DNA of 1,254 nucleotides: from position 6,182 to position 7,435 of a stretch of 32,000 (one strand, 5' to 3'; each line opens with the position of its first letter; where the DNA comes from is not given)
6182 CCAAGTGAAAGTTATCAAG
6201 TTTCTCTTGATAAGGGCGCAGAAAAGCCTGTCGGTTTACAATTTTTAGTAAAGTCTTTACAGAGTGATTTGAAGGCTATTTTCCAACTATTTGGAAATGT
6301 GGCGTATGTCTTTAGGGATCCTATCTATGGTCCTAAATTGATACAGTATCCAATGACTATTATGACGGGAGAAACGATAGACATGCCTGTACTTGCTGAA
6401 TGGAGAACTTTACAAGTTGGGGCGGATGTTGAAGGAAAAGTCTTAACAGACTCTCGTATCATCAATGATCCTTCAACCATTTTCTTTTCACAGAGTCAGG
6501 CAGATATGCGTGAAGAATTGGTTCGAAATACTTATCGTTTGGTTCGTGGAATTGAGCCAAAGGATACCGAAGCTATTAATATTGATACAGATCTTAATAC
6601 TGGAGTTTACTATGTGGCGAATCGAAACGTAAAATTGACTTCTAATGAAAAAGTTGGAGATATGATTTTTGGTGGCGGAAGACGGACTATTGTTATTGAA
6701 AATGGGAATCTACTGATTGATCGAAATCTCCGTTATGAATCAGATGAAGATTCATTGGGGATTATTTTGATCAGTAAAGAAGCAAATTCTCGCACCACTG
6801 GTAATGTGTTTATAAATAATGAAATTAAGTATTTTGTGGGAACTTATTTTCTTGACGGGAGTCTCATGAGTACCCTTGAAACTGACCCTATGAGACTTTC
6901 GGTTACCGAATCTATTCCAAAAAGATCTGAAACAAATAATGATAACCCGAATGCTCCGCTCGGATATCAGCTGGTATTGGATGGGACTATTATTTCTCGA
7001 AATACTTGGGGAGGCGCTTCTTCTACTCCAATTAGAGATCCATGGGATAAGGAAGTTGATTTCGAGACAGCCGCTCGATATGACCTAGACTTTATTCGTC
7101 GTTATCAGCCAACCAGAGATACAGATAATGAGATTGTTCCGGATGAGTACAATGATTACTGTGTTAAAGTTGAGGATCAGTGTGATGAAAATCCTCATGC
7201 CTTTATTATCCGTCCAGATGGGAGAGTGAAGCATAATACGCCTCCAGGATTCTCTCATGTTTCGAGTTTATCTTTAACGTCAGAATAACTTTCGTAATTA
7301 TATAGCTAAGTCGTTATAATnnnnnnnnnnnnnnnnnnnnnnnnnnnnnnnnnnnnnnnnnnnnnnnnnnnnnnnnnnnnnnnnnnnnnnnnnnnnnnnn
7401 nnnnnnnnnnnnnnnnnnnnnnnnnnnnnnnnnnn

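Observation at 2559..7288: Translationally coupled pair of giant uncharacterised surface proteins (A1/B1) that recurs as a paralogous pair elsewhere in the window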

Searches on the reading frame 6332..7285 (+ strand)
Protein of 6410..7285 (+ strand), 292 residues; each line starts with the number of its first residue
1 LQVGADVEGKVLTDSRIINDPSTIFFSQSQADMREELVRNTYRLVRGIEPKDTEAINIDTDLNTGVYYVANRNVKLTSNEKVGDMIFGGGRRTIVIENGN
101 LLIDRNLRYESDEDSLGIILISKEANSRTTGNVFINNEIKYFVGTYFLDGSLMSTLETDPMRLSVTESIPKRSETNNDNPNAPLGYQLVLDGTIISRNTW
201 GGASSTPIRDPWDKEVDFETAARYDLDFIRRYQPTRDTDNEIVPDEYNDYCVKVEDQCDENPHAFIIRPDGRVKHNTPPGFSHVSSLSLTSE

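Call 20: search_protein_representatives(alignment_id=A1)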
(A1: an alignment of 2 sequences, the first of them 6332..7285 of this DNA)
Query: 2 sequences, 324 profile positions. Proteins with E-value up to 0.001 (for the whole library): 848; up to 1e-10: 277; up to 1e-30: 82. The best 150 are listed.
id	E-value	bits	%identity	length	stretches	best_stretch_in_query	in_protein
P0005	6.9e-172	587.0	-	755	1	22-321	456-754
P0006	3.1e-91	322.0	-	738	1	2-321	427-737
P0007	4.5e-77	275.5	-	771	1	26-319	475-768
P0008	5.3e-67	242.4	-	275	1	51-320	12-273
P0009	1.3e-65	237.9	-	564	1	2-314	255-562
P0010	8.5e-63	228.6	-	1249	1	24-314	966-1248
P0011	1.8e-61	224.2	-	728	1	4-314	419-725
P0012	1.6e-57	211.2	-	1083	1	27-315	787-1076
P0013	5.2e-57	209.6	-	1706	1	23-314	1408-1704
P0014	6.4e-56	206.0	-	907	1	27-315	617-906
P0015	6.5e-55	202.7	-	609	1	24-314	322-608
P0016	7.1e-55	202.6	-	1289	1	24-314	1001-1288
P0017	3.6e-54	200.2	-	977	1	23-314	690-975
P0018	3.8e-54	200.2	-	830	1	25-314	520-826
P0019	9.6e-54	198.8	-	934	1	16-320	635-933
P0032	3.1e-48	180.7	-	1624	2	39-314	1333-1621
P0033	4.0e-48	180.4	-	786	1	26-318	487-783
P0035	5.2e-47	176.7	-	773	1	28-321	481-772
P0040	1.4e-44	168.7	-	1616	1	24-318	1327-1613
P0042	6.2e-44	166.6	-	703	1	22-315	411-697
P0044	8.7e-43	162.8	-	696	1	26-318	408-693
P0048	1.1e-41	159.2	-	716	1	23-320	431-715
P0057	3.9e-38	147.6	-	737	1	29-317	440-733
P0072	3.7e-35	137.7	-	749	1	26-317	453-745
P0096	1.1e-27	113.2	-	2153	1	26-313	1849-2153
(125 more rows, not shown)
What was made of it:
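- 6410..7285 (+): B1 C-terminal domain (aa 438-729): capping helix, about 4-5 beta-solenoid rungs, and a small subdomain with 2 conserved Cys and a PPPGF end. 848 clusters at E<=1e-3 (call 20).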

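Call 31: find_related_loci(query=A4, collection=genome_contigs, flank=10000)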
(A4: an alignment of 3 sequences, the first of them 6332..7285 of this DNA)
Query A4 (318 aa) in genome_contigs; peptide patterns used: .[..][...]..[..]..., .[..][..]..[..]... (x = any residue, [..] = any of these).
119 stretches matched a pattern; 17 encode a relative of the query (tblastn E <= 1e-3); 17 distinct loci.
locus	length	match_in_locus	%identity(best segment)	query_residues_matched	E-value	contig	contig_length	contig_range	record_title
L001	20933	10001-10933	49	2-315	1e-87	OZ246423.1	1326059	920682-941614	MAG: Candidatus Altimarinota bacterium isolate 38dfdaa7-23c9-415c-95bd-71b6b8237c91 genome assembly, chromosome: 1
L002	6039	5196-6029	43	29-308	3e-60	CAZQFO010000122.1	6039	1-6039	MAG TPA_asm: uncultured Candidatus Peribacteria bacterium isolate SRP077602_co7_132 genome assembly, contig: NODE_52103_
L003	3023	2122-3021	39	14-300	4e-59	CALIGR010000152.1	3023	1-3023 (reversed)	MAG: uncultured Candidatus Gracilibacteria bacterium isolate R3_Bin_Bin_150_1 genome assembly, contig: c_000000120814, w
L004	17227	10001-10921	38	3-307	3e-58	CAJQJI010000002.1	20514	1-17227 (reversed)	Candidatus Gracilibacteria bacterium isolate 0.2_20180502_Bin_MAXBIN_158_sub_1 genome assembly, contig: c_000000003014,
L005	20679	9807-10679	38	29-308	8e-54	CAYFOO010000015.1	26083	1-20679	MAG TPA_asm: uncultured Candidatus Peribacteria bacterium isolate ERP019367_co2_108 genome assembly, contig: NODE_1402_l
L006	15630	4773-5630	39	29-307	5e-53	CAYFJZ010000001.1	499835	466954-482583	MAG TPA_asm: uncultured Candidatus Peribacteria bacterium isolate ERP019367_co2_28 genome assembly, contig: NODE_7_lengt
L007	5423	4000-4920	36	23-307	2e-50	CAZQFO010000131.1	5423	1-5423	MAG TPA_asm: uncultured Candidatus Peribacteria bacterium isolate SRP077602_co7_132 genome assembly, contig: NODE_58677_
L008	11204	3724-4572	37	27-307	3e-50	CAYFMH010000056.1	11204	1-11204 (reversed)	MAG TPA_asm: uncultured Candidatus Peribacteria bacterium isolate ERP019367_co2_130 genome assembly, contig: NODE_3672_l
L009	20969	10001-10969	36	14-313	1e-49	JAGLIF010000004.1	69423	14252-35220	MAG: Candidatus Gracilibacteria bacterium isolate RS_2_30 ROV157_2.bin.30.fa_4, whole genome shotgun sequence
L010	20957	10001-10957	36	25-307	1e-49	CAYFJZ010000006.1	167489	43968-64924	MAG TPA_asm: uncultured Candidatus Peribacteria bacterium isolate ERP019367_co2_28 genome assembly, contig: NODE_93_leng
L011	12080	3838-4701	37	29-309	1e-52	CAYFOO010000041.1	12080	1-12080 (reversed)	MAG TPA_asm: uncultured Candidatus Peribacteria bacterium isolate ERP019367_co2_108 genome assembly, contig: NODE_3377_l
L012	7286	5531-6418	37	25-308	2e-45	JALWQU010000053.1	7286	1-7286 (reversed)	MAG: Candidatus Gracilibacteria bacterium isolate M2_metabat1_scaf2bin.085 M2_NODE_16808_length_7286_cov_3.086884, whole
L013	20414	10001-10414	31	116-258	3e-10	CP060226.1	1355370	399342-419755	MAG: Candidatus Peribacteria bacterium isolate HK-STAS-PATE-10 chromosome, complete genome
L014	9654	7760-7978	36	116-195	8e-8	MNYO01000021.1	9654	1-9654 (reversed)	MAG: Candidatus Gracilibacteria bacterium CG2_30_37_12 cg2_3.0_scaffold_7302_c, whole genome shotgun sequence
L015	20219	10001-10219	35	116-195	3e-7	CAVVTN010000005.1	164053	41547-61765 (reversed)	MAG: uncultured Candidatus Gracilibacteria bacterium isolate MFD02832.bin.1.42 genome assembly, contig: contig_16305, wh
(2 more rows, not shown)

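Call 36: search_protein_families(library=pfam, proteins=[L001:2325-3443:+, L001:3546-4952:+, L001:4876-6222:+, L001:6276-8723:+, L001:8720-10936:+, L001:10984-11979:+, L009:3883-6162:+, L009:6204-8723:+, L009:2571-3824:+, L009:1217-2584:+], max_evalue=0.01)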
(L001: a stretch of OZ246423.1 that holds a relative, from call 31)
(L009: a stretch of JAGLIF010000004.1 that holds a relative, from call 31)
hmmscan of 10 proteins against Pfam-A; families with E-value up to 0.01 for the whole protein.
L001:2325-3443:+ (373 aa): 4 families
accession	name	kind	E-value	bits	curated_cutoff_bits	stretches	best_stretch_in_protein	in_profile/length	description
PF00390.24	malic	-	6.4e-27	95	23.1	1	18-147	4-181/182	Malic enzyme, N-terminal domain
PF03949.21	Malic_M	-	4.4e-20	72.5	23.5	1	162-357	3-238/258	Malic enzyme, NAD binding domain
PF00899.27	ThiF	-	3.2e-05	23.6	28.1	1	183-216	19-52/238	ThiF family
PF00208.27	ELFV_dehydrog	-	3.3e-05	24.1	23.4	1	160-230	7-75/241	Glutamate/Leucine/Phenylalanine/Valine dehydrogenase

L001:3546-4952:+ (469 aa): 5 families
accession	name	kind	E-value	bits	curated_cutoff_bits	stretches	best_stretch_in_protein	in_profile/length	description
PF03572.23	Peptidase_S41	-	8.4e-51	172.3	24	1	233-395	1-164/165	Peptidase family S41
PF17820.7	PDZ_6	-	3.8e-14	52.6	27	1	149-204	1-54/54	PDZ domain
PF00595.29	PDZ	-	6.3e-10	39.7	23.2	1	135-202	10-80/81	PDZ domain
PF13180.12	PDZ_2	-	2.7e-09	37.6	27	1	136-214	2-79/80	PDZ domain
PF22694.1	CtpB_N-like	-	6.2e-07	30.2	27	1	66-119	35-82/85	Activating protease CtpB N-terminal domain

L001:4876-6222:+ (449 aa): 1 family
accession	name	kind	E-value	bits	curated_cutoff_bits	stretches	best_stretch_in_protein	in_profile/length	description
PF04294.18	VanW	-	2.4e-40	137.5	27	1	220-348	2-129/130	VanW like protein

L001:6276-8723:+ (816 aa): 0 families

L001:8720-10936:+ (739 aa): 1 family
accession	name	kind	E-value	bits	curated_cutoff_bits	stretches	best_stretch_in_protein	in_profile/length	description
PF02369.22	Big_1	-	0.00082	19.9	34.9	1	157-187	9-39/93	Bacterial Ig-like domain (group 1)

L001:10984-11979:+ (332 aa): 1 family
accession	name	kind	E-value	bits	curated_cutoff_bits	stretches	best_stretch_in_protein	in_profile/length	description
PF00953.26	Glycos_transf_4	-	1.7e-24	87.1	27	1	70-234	3-159/160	Glycosyl transferase family 4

L009:3883-6162:+ (760 aa): 0 families

L009:6204-8723:+ (840 aa): 1 family
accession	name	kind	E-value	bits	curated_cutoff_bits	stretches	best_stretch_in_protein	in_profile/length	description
PF14524.12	Wzt_C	-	3.1e-05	24.4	30.4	0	63-131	38-111/143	Wzt C-terminal domain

L009:2571-3824:+ (418 aa): 1 family
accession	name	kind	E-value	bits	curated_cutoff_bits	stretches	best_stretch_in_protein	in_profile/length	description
PF04294.18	VanW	-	1.2e-36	125.5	27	1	199-326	2-128/130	VanW like protein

L009:1217-2584:+ (456 aa): 5 families
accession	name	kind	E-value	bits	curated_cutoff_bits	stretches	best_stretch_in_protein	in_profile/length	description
PF03572.23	Peptidase_S41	-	2.5e-47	161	24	1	230-392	1-164/165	Peptidase family S41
PF17820.7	PDZ_6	-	1e-13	51.3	27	1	148-202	2-54/54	PDZ domain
PF00595.29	PDZ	-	2.2e-11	44.4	23.2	1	133-200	10-80/81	PDZ domain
PF13180.12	PDZ_2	-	3.1e-10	40.6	27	1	135-211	3-78/80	PDZ domain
PF22694.1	CtpB_N-like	-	9.4e-05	23.2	27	1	77-117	44-82/85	Activating protease CtpB N-terminal domain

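Call 60: search_solved_structures(query=A7, max_evalue=10)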
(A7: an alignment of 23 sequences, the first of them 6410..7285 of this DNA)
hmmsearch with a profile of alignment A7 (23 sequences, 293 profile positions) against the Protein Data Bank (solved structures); distinct sequences matched with E-value up to 10: 0.
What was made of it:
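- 6410..7285 (+): No PDB sequence match (call 60).
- On Parallel beta-helix (pectate-lyase-like) enzymes: Model coordinates cannot be inspected, and there is no sequence homology from which to transfer sites (call 60).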

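Call 61: search_protein_families(library=pfam, proteins=[P0010, P0013, P0016, P0032, P0040, P0096], max_evalue=0.001)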
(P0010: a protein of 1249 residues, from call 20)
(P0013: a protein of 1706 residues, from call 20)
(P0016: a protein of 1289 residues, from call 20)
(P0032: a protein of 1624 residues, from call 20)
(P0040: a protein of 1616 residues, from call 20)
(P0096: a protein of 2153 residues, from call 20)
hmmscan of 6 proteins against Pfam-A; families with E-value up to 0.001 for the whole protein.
P0010 (1249 aa): 1 family
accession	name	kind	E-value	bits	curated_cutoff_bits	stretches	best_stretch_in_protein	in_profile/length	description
PF13948.11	DUF4215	-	1.8e-11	44.6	27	2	303-337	15-46/47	Domain of unknown function (DUF4215)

P0013 (1706 aa): 0 families

P0016 (1289 aa): 0 families

P0032 (1624 aa): 0 families

P0040 (1616 aa): 14 families
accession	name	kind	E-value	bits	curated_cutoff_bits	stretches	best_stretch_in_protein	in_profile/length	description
PF07719.23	TPR_2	-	3.9e-21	73.8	27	0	230-260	1-31/34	Tetratricopeptide repeat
PF13431.12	TPR_17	-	8.3e-17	60.4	24.4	1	219-250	2-33/34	Tetratricopeptide repeat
PF14559.12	TPR_19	-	1.4e-16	61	25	1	244-297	5-59/68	Tetratricopeptide repeat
PF00515.34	TPR_1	-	6.3e-16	57.9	27.8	0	231-256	2-27/34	Tetratricopeptide repeat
PF13428.12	TPR_14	-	1.1e-12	47.7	23.5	0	231-272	2-43/44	Tetratricopeptide repeat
PF13432.12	TPR_16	-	1.6e-11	44.8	32.7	0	215-257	16-58/65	Tetratricopeptide repeat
PF13424.12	TPR_12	-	1.1e-10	42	30.1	0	211-256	25-71/77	Tetratricopeptide repeat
PF13181.12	TPR_8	-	1.5e-10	40.8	25.7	1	231-260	2-31/34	Tetratricopeptide repeat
PF13414.12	TPR_11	-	2.9e-10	40.1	26.8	1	206-244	4-42/42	TPR repeat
PF25062.1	ARM_TT21_N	-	1.1e-05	25.8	40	0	242-413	39-195/222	Tetratricopeptide repeat protein 21 N-terminal ARM repeat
PF23914.1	TPR_CcmH_CycH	-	1.9e-05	25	42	1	132-224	62-149/158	Cytochrome c-type biogenesis protein H TPR domain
PF12895.13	ANAPC3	-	4.7e-05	24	27.2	0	179-255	6-81/82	Anaphase-promoting complex, cyclosome, subunit 3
PF25060.1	ARM_TT21_2nd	-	0.00019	21.5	27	0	130-163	232-265/270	Tetratricopeptide repeat protein 21 second ARM domain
PF12569.14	NatA_aux_su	-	0.00027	20.4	33.3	0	366-416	206-256/515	N-terminal acetyltransferase A, auxiliary subunit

P0096 (2153 aa): 0 families
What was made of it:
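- Closest known: Large, partly cysteine-rich extracellular proteins of Peribacteria/Peregrinibacteria. Same: Signal peptide, predicted extracellular location, Cys-rich regions with weak similarity to the Myxococcus Cys-rich repeat (DUF4215 in the B-family member P0010, call 61), and no functional annotation.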

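Call 63: predict_structure(alignment_id=A7)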
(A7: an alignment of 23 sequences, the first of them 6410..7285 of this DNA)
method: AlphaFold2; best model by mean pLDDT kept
length: 292 residues; sequences in the alignment: 23
mean_pLDDT: 88.1   pTM: 0.87
mean pLDDT of the five models: 88.1, 87.9, 87.0, 86.3, 85.9
residues with pLDDT >= 90: 217; 70-90: 41; 50-70: 14; < 50: 20
segments of 3 or more residues with pLDDT < 50: 15-28, 288-292
pLDDT, mean of each block of 10 residues (from residue 1): 69 43 44 82 94 97 95 97 94 98 98 96 88 98 96 97 96 95 97 91 91 93 95 93 93 93 92 89 63 28
secondary structure, 60 per line:
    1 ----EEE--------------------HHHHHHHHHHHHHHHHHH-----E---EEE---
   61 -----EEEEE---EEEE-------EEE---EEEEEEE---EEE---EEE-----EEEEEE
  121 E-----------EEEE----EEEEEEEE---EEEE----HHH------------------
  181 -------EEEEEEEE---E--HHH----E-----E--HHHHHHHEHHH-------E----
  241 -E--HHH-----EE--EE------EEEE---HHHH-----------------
elements in order: E5-7 H28-45 E55-57 E66-70 E74-77 E85-87 E91-97 E101-103 E107-109 E115-121 E133-136 E141-148 E152-155 E188-195 H218-224 E265-268 H272-275
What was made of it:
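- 6410..7285 (+): AF2 pLDDT 88, pTM 0.87 (call 63).
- On Parallel beta-helix (pectate-lyase-like) enzymes: The AF2 C-terminal domain model (pLDDT 88) shows repeated short strands (call 63).
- The solenoid has only about 4-5 rungs (call 63).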

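Call 65: fold_search(model_id=the predicted structure, library=pdb)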
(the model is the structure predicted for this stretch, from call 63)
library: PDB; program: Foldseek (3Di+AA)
matches with E <= 10: 20; with E <= 0.001: 0
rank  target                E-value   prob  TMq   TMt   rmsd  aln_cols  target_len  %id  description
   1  6qvi_B                4.7e-01  0.21  0.27  0.17   9.9       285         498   11  Crystal structure of competence-associated pilin ComZ from Thermus thermophilus (released 2019-05-29)
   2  6qvi_C                1.5e+00  0.14  0.24  0.14  10.7       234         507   12  Crystal structure of competence-associated pilin ComZ from Thermus thermophilus (released 2019-05-29)
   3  5z9t_A                3.6e+00  0.02  0.17  0.11  14.2       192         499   11  a new PL6 alginate lyase complex with trisaccharide (released 2019-03-27)
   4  3gak_B                4.2e+00  0.01  0.10  0.10  15.1       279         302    8  Structure of Giardia fructose-1,6-biphosphate aldolase (released 2009-03-31)
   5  6fm2_B                4.7e+00  0.02  0.12  0.19  13.7       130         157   15  CARP domain of mouse cyclase-associated protein 1 (CAP1) bound to ADP-actin (released 2018-05-16)
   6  4mxn_B                4.7e+00  0.02  0.12  0.15  14.2       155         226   12  Crystal structure of a putative glycosyl hydrolase (PARMER_00599) from Parabacteroides merdae ATCC 43184 at 1.95 A res (released 2013-10-23)
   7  6a40_A                5.0e+00  0.01  0.16  0.11  15.6       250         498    8  complex structure of Alginate lyase AlyF-OU02 with G4 (released 2019-05-01)
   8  2qx3_A                5.8e+00  0.01  0.14  0.13  13.9       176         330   10  Structure of pectate lyase II from Xanthomonas campestris pv. campestris str. ATCC 33913 (released 2008-03-04)
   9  5xdm_A                6.5e+00  0.04  0.13  0.30   8.1        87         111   11  Structure of the C-terminal domain of E. coli MinC at 3.0 angstrom resolution (released 2018-02-07)
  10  3ogl_B                6.9e+00  0.01  0.10  0.07  19.2       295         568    8  Structure of COI1-ASK1 in complex with JA-isoleucine and the JAZ1 degron (released 2010-10-13)
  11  6fls_D                7.3e+00  0.00  0.11  0.13  11.1       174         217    7  Pentapeptide repeat family protein from Clostridium botulinum (released 2018-08-15)
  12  6qvi_A                7.7e+00  0.02  0.24  0.15  11.2       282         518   11  Crystal structure of competence-associated pilin ComZ from Thermus thermophilus (released 2019-05-29)
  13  3grh                  7.7e+00  0.01  0.17  0.14  12.3       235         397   11  Crystal structure of escherichia coli ybhc (released 2009-04-07)
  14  1pcl                  7.7e+00  0.01  0.11  0.09  12.3       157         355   13  UNUSUAL STRUCTURAL FEATURES IN THE PARALLEL BETA-HELIX IN PECTATE LYASES (released 1995-02-14)
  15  7o9q_B                8.1e+00  0.01  0.14  0.14  12.8       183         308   10  Crystal structure of the Awp1 (adhesin-like wall protein 1) A-domain from Candida glabrata (released 2021-12-15)
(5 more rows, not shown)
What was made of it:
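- On Type IV pilins / ComZ-like competence pilins: The ComZ match has E=0.47 (call 65).
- The best PDB Foldseek match of the C-terminal domain is ComZ, a pilin with a beta-solenoid domain (call 65).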

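Call 69: find_encoding_contigs(protein=P0005, flank=10000, max_places=3)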
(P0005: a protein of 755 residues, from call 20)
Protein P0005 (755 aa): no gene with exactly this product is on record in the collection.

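Call 70: find_encoding_contigs(protein=P0006, flank=8000, max_places=2)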
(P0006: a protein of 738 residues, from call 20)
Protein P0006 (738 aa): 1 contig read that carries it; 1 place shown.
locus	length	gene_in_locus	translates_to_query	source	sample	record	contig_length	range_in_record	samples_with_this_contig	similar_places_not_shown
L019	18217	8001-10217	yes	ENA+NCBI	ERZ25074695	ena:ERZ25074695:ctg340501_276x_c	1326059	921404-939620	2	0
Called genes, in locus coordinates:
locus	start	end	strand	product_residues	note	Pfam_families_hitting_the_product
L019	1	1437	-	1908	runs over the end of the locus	PF00386:C1q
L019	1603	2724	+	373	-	PF00390:malic, PF03949:Malic_M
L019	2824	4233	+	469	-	PF22694:CtpB_N-like (weak), PF00595:PDZ, PF13180:PDZ_2, PF17820:PDZ_6, PF03572:Peptidase_S41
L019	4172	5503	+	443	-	PF04294:VanW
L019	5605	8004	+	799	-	-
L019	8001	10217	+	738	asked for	-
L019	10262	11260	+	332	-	PF00953:Glycos_transf_4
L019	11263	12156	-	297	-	PF00274:Glycolytic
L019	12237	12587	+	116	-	PF01638:HxlR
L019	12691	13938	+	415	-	PF02875:Mur_ligase_C (faint), PF08245:Mur_ligase_M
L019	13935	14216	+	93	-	PF01722:BolA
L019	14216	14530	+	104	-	PF00462:Glutaredoxin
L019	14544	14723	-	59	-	PF25206:DUF7836 (weak), PF21344:Zn_ribbon_LysW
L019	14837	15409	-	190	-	PF01596:Methyltransf_3, PF01135:PCMT (weak), PF13847:Methyltransf_31, PF13578:Methyltransf_24, PF13649:Methyltransf_25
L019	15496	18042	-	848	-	PF01624:MutS_I, PF05188:MutS_II, PF05192:MutS_III, PF05190:MutS_IV, PF00488:MutS_V, PF27441:MutS_C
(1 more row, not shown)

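Call 71: find_encoding_contigs(protein=P0007, flank=8000, max_places=2)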
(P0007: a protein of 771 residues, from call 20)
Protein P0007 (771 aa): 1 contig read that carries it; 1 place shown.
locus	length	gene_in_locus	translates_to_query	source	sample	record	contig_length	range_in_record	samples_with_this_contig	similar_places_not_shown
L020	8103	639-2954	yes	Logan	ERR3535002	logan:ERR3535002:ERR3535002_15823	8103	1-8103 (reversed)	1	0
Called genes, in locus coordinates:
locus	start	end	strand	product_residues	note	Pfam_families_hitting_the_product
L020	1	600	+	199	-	?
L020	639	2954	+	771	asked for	-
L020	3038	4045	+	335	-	PF00953:Glycos_transf_4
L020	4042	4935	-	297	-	PF00274:Glycolytic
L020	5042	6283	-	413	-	PF08245:Mur_ligase_M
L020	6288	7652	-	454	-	PF26299:MurL_N, PF26298:MurL_epimerase_C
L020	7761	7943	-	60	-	PF21344:Zn_ribbon_LysW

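Call 81: find_encoding_contigs(protein=P0011, flank=6000, max_places=1)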
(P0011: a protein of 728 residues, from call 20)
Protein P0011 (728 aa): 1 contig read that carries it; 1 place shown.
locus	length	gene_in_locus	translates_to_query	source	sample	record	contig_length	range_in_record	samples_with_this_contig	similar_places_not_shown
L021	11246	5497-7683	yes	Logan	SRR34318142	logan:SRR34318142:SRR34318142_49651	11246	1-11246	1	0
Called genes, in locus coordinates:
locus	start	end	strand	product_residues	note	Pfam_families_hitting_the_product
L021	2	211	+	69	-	?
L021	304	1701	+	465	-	PF22694:CtpB_N-like, PF00595:PDZ, PF13180:PDZ_2, PF17820:PDZ_6, PF03572:Peptidase_S41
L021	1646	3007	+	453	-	PF04294:VanW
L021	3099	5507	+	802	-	-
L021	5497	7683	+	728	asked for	-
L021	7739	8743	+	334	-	PF00953:Glycos_transf_4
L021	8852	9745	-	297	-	PF00274:Glycolytic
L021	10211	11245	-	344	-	?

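Call 82: find_encoding_contigs(protein=P0035, flank=6000, max_places=1)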
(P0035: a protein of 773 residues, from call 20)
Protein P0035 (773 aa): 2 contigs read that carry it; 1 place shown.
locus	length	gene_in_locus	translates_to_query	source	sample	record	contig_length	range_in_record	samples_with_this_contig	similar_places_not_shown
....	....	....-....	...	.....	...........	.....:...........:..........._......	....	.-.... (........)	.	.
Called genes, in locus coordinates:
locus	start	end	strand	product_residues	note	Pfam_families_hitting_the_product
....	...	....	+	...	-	-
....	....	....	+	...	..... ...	-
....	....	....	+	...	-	?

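Call 83: find_encoding_contigs(protein=P0033, flank=6000, max_places=1)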
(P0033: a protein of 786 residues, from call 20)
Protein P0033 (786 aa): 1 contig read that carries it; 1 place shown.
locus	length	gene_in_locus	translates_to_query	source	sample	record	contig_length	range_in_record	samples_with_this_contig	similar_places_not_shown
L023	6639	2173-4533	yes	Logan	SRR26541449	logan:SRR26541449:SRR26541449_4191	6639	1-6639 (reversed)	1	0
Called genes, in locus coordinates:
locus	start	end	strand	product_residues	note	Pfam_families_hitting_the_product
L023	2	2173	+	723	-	?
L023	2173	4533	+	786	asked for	-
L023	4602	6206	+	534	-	PF06418:CTP_synth_N, PF00117:GATase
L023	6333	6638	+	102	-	?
